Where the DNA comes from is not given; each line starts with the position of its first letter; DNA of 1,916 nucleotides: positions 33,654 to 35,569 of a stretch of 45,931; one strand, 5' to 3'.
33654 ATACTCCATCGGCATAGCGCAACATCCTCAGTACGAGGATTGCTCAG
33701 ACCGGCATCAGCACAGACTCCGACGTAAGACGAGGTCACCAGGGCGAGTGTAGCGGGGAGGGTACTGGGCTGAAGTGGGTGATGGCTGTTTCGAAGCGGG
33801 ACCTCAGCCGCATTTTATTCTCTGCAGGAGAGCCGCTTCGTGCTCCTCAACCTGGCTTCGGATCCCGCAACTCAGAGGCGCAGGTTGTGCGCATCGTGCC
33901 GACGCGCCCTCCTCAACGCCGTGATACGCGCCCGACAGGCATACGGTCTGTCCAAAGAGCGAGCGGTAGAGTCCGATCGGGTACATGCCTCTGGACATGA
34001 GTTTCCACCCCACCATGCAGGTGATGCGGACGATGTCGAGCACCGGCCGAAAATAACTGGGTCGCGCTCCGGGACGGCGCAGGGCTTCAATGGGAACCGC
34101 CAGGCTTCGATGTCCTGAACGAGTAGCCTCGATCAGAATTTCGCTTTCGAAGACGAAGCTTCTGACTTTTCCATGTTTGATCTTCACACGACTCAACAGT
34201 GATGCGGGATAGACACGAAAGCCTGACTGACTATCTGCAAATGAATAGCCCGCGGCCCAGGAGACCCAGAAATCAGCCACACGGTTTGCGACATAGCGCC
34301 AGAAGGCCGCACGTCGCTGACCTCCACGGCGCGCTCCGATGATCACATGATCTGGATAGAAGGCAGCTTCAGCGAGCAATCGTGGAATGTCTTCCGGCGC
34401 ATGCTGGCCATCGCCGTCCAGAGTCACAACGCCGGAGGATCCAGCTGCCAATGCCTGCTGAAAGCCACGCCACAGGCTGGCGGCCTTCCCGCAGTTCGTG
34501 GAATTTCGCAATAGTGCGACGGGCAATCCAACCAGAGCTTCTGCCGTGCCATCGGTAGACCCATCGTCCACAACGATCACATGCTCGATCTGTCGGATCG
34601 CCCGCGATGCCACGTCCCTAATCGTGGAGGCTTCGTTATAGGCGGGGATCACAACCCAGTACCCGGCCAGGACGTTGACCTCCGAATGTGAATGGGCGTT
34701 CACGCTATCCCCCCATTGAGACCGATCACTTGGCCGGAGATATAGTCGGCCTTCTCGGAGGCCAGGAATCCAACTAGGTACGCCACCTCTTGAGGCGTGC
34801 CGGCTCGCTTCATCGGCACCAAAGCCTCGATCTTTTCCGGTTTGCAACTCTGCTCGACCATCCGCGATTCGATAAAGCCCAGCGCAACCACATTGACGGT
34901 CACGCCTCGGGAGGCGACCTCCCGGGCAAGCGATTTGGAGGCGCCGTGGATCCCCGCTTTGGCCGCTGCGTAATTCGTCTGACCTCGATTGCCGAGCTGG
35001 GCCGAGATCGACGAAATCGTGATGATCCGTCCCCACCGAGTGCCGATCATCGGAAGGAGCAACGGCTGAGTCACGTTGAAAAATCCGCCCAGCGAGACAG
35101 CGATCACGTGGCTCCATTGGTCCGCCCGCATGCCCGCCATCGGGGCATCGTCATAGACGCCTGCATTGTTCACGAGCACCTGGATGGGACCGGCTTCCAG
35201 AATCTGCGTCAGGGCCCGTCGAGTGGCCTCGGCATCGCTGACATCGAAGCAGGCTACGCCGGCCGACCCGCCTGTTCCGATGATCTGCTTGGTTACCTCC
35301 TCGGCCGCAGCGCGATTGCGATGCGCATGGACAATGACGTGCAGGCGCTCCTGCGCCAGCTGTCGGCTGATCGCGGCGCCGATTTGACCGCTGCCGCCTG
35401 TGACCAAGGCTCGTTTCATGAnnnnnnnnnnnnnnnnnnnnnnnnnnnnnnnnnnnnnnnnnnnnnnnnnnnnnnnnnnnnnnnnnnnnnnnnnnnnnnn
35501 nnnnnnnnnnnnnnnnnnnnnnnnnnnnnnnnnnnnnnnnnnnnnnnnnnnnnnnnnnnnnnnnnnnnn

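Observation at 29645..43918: Compact xanthomonadin / aryl-polyene-type pigment cluster with a chorismatase starter-unit gene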

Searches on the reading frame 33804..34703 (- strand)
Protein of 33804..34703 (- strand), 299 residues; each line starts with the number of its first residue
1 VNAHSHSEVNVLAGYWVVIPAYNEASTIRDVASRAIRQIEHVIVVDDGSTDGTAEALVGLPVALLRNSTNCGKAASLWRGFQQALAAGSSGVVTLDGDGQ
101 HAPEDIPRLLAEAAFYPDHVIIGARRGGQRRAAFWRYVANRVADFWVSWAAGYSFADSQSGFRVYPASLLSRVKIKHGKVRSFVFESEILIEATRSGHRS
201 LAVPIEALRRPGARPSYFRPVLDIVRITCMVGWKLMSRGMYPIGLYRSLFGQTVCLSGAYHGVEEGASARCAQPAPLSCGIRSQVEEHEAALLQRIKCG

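Call 59: search_solved_structures(query=window:33804-34703:-, max_evalue=0.00001)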
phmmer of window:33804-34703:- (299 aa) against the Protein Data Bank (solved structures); distinct sequences matched with E-value up to 0.00001: 4.
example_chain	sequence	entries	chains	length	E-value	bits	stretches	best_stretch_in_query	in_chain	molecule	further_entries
9bhc_C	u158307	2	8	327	3.1e-11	46.2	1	16-209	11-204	Undecaprenyl-phosphate 4-deoxy-4-formamido-L-arabinose transferase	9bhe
9hwj_A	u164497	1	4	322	3.4e-11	46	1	14-231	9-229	Undecaprenyl-phosphate 4-deoxy-4-formamido-L-arabinose transferase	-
8vxh_A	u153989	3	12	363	3.8e-11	45.9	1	16-208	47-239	Undecaprenyl-phosphate 4-deoxy-4-formamido-L-arabinose transferase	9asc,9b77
5mlz_A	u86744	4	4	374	8.9e-10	41.4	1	17-137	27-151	Dolichol monophosphate mannose synthase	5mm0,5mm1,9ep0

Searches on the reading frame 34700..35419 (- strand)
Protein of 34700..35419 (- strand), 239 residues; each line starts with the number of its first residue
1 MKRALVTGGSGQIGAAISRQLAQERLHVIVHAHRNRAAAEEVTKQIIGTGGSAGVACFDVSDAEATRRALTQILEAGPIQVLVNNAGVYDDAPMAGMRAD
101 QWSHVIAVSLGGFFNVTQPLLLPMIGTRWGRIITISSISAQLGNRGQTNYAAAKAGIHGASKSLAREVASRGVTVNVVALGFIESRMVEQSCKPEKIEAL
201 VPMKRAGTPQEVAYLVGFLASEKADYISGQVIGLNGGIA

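Call 3: search_protein_families(library=pfam, proteins=[window:34700-35419:-], max_evalue=0.01)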
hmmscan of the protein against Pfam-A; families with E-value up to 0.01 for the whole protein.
window:34700-35419:- (239 aa): 7 families
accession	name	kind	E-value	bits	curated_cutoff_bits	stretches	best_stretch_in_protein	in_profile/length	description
PF00106.31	adh_short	-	3.8e-47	160.7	26.6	1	2-191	1-190/195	short chain dehydrogenase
PF13561.12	adh_short_C2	-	1.5e-46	159.3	27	1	13-238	8-235/236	Enoyl-(Acyl carrier protein) reductase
PF08659.16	KR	-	1.9e-23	83.7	22.6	1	5-183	4-178/180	KR domain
PF01370.27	Epimerase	-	1.5e-06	28.3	20.9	1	4-72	1-62/240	NAD dependent epimerase/dehydratase family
PF16363.11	GDP_Man_Dehyd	-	0.00056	19.9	27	1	5-72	1-73/332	GDP-mannose 4,6 dehydratase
PF04321.23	RmlD_sub_bind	-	0.0015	18.1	27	1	3-84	2-57/287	RmlD substrate binding domain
PF02719.21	Polysacc_synt_2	-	0.0081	15.8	20.2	0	5-71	2-74/293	Polysaccharide biosynthesis protein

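Call 7: search_protein_families(library=ncbifam, proteins=[window:34700-35419:-], max_evalue=0.001)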
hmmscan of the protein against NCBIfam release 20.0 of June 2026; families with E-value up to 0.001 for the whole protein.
window:34700-35419:- (239 aa): 222 families (the best 25 are shown)
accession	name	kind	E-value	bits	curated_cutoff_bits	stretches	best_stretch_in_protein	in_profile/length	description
NF004200.0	PRK05653.1-5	equivalog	1.6e-98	329.1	273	1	2-238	3-241/242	3-oxoacyl-ACP reductase FabG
NF009466.0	PRK12826.1-2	subfamily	4.2e-77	259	222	1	2-238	4-244/248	3-oxoacyl-ACP reductase FabG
NF053542.1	FlxB_rubin_SDR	equivalog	3.2e-76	256.2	340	1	2-238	1-239/239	flexirubin biosynthesis SDR family reductase FlxB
TIGR01830.1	3oxo_ACP_reduc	equivalog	3.3e-74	249.6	297.75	1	4-238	1-238/239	3-oxoacyl-[acyl-carrier-protein] reductase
TIGR01829.1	AcAcCoA_reduct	subfamily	2e-68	230.7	302.1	1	4-238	3-240/242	acetoacetyl-CoA reductase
TIGR01831.1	fabG_rel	equivalog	1.2e-67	227.8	338.85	1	5-238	2-238/239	3-ketoacyl-ACP reductase FabG2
NF009464.0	PRK12824.1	subfamily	6.2e-67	225.8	269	1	2-238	3-242/245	3-oxoacyl-ACP reductase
NF004197.0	PRK05653.1-1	equivalog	7.3e-65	219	332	1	2-238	8-246/249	3-oxoacyl-ACP reductase FabG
NF004198.0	PRK05653.1-3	equivalog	1e-61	208.5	296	1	2-238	8-246/248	3-oxoacyl-ACP reductase FabG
NF004199.0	PRK05653.1-4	equivalog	1.5e-59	201.6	301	1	2-238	6-245/247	3-oxoacyl-ACP reductase FabG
NF047420.2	EF_P_mod_YmfI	equivalog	2.2e-56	191.2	238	1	4-238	2-235/236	elongation factor P 5-aminopentanone reductase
NF040605.2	mycolic_FabG1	exception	4.4e-53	180.5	420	1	4-238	4-229/233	3-oxoacyl-ACP reductase FabG1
NF009547.0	PRK12936.1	subfamily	1.2e-52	179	436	1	2-239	7-243/245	3-ketoacyl-(acyl-carrier-protein) reductase NodG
NF009548.0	PRK12938.1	equivalog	7.2e-51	173.3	472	1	4-238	6-243/246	3-ketoacyl-ACP reductase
NF009546.0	PRK12935.1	equivalog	6.9e-49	166.6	418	1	2-238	7-245/247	acetoacetyl-CoA reductase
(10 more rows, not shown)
